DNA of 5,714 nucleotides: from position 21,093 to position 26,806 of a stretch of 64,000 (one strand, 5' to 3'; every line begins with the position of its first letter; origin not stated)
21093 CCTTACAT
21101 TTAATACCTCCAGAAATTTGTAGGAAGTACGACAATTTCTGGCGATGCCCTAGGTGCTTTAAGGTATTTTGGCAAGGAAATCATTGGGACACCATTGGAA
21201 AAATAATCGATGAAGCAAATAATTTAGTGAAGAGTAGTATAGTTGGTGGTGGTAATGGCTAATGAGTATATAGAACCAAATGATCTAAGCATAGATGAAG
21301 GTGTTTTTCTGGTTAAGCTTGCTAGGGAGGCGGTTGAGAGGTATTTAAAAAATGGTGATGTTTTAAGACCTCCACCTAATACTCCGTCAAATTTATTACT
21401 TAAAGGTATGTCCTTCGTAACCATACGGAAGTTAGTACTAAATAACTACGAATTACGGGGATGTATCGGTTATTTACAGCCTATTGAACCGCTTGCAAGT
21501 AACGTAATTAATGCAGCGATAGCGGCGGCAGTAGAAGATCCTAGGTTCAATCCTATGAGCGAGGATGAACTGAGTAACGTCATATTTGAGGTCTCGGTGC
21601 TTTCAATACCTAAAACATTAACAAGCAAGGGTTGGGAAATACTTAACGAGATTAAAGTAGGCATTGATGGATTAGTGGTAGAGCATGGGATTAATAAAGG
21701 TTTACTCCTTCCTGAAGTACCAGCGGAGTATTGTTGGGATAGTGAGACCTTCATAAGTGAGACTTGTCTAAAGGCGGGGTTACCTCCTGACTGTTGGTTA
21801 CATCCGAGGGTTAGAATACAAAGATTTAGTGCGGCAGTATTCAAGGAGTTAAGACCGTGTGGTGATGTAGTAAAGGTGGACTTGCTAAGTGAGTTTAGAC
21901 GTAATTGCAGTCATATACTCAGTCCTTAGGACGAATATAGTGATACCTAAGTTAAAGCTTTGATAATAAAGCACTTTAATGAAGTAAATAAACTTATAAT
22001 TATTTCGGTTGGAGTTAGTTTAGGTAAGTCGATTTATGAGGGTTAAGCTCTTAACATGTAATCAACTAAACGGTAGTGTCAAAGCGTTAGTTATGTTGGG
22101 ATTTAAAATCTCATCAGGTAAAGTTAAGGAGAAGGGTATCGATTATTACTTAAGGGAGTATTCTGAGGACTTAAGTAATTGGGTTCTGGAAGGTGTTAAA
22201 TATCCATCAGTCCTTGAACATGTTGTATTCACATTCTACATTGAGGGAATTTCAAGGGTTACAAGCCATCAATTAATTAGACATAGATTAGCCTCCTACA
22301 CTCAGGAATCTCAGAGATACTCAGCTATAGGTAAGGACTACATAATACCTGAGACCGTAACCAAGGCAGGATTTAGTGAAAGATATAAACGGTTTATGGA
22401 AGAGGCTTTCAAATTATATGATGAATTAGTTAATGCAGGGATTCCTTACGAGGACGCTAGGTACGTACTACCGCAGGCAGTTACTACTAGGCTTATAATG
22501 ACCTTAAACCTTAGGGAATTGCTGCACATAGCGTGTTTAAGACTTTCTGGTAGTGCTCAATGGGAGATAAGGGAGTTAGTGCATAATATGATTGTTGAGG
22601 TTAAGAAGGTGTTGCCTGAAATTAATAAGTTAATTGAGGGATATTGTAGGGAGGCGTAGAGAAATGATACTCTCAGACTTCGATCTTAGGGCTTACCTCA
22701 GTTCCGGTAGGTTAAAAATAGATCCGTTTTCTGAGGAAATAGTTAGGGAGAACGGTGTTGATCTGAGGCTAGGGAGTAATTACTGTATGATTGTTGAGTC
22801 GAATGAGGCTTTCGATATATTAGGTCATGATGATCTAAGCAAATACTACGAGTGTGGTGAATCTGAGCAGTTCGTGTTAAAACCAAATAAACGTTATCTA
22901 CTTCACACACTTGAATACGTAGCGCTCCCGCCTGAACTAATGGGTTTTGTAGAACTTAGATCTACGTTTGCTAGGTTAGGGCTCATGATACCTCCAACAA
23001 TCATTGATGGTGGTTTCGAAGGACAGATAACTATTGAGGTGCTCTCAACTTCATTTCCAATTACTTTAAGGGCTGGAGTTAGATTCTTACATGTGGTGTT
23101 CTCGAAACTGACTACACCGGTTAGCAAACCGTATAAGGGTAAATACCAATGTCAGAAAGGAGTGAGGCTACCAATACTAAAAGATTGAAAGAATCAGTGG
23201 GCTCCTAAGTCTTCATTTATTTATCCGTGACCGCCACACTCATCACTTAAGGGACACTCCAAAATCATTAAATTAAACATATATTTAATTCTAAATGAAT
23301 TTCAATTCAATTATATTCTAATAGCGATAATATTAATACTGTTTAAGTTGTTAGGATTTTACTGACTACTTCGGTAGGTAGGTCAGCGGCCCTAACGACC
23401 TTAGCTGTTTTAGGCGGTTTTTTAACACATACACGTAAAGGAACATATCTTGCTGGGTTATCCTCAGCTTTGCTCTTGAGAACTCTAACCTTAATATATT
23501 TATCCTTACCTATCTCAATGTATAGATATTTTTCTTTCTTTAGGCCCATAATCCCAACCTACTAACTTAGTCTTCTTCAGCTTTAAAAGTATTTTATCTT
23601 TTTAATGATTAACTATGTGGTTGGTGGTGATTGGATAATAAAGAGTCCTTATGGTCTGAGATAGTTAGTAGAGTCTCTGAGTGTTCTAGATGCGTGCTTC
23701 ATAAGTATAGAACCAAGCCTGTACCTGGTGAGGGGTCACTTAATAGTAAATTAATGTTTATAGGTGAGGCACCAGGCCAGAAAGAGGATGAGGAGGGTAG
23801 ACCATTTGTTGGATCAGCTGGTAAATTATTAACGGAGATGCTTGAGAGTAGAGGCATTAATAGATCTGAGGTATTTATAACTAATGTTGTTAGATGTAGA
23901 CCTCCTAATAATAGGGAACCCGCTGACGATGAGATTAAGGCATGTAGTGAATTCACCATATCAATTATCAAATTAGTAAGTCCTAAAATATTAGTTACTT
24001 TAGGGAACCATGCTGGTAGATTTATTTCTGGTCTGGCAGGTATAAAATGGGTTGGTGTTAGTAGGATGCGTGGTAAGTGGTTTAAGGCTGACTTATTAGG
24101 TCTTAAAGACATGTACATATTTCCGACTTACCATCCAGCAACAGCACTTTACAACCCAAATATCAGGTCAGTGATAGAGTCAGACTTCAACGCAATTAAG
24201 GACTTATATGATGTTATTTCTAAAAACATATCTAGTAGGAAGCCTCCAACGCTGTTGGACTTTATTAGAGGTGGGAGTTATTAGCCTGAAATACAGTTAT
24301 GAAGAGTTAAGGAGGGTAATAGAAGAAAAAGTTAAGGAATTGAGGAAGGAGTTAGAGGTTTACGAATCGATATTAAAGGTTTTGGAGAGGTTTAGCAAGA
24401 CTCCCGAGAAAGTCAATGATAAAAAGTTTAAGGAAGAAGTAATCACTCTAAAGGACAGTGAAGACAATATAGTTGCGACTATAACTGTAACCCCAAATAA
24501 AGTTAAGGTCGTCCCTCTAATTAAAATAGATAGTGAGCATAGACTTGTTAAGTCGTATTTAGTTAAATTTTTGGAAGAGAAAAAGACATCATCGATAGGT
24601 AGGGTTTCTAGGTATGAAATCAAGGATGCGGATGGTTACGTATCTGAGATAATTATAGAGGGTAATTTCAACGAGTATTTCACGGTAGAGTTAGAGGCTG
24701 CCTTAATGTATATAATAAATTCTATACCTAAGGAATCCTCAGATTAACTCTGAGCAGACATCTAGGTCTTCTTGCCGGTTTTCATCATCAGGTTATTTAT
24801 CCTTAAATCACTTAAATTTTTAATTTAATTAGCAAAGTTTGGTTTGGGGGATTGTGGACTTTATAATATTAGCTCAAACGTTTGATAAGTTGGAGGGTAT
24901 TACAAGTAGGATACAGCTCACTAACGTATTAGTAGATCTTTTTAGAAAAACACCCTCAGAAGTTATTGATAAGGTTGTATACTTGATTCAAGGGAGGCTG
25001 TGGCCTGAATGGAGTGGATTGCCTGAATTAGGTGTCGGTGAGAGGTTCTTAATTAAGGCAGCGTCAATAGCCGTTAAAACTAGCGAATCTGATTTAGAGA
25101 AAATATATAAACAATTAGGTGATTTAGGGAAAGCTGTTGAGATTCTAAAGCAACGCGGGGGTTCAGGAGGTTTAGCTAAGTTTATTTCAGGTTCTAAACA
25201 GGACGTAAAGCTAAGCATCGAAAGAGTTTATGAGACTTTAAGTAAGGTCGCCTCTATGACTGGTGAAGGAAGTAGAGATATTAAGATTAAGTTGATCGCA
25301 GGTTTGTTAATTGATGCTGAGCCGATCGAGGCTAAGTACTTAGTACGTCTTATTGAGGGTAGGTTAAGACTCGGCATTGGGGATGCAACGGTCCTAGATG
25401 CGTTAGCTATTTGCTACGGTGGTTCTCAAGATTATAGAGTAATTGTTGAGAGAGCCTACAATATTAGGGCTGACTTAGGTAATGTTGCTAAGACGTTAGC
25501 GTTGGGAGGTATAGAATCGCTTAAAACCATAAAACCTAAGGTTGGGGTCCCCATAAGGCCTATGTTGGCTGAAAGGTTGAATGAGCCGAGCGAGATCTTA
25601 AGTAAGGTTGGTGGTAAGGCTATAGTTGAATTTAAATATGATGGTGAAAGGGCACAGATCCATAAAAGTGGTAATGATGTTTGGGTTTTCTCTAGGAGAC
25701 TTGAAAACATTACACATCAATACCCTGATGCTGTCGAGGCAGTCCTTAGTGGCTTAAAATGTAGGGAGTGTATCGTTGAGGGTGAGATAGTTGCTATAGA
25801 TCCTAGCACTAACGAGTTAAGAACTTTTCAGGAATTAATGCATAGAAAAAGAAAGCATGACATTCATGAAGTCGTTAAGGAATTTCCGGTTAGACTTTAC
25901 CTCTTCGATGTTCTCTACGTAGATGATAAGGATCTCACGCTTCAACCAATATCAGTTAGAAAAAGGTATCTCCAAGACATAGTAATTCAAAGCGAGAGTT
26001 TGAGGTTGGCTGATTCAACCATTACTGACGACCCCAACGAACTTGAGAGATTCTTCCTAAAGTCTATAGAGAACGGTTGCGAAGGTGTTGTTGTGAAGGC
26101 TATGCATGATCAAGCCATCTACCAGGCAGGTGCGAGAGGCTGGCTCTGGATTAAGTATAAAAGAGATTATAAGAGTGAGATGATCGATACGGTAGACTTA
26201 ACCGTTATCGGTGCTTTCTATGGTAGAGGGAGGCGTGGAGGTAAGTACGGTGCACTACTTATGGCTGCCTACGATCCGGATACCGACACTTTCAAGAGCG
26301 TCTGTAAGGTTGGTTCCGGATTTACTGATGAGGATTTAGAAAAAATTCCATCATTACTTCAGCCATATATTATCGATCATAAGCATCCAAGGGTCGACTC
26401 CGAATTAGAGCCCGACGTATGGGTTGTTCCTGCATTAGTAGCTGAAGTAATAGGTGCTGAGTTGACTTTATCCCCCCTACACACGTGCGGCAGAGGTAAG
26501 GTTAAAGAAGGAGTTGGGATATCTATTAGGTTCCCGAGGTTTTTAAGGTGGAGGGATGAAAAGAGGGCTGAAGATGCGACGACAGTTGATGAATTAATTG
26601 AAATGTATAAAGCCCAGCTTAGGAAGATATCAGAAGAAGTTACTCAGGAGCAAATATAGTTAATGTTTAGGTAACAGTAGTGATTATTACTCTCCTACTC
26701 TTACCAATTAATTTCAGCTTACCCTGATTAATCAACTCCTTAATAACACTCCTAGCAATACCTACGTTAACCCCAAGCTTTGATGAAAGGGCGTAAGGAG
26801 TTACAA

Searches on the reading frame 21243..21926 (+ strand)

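Call 29: search_protein_families(library=pfam, proteins=[window:21243-21926:+], max_evalue=0.001)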
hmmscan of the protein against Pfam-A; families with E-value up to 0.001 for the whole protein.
window:21243-21926:+ (228 aa): 1 family
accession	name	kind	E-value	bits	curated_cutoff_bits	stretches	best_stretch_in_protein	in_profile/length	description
PF01871.22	AMMECR1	-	8.2e-52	175.5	25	1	24-200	1-168/168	AMMECR1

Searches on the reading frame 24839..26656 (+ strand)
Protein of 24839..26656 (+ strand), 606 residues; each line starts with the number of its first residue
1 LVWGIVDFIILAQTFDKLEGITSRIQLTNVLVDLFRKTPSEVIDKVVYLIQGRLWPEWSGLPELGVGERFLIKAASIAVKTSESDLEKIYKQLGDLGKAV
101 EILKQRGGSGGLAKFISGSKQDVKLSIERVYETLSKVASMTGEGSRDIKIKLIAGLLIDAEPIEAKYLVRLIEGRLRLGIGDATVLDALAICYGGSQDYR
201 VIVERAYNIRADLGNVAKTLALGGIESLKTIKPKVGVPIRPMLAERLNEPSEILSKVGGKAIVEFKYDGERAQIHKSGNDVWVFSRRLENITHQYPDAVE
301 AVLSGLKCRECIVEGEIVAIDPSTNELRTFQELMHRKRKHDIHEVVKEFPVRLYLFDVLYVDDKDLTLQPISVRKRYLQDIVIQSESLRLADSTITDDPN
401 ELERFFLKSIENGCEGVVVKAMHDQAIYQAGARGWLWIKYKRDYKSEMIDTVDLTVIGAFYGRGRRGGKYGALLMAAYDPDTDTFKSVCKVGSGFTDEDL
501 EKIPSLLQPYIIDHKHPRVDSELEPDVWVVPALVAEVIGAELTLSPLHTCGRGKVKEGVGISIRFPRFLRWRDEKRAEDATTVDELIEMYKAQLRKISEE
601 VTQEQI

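Call 29: search_protein_families(library=pfam, proteins=[window:24839-26656:+], max_evalue=0.001)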
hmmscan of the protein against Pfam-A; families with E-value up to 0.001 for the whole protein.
window:24839-26656:+ (606 aa): 4 families
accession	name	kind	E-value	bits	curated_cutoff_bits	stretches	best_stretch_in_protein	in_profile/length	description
PF01068.26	DNA_ligase_A_M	-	3.6e-61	206.8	26.2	1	241-441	1-204/204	ATP dependent DNA ligase domain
PF04675.19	DNA_ligase_A_N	-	1.2e-42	146.5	24.6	1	8-190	2-174/174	DNA ligase N terminus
PF04679.21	DNA_ligase_A_C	-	1.6e-22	80.1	27.5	1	466-575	1-94/94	ATP dependent DNA ligase C terminal region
PF09414.15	RNA_ligase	-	1.3e-08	35.6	27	1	261-440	3-170/171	RNA ligase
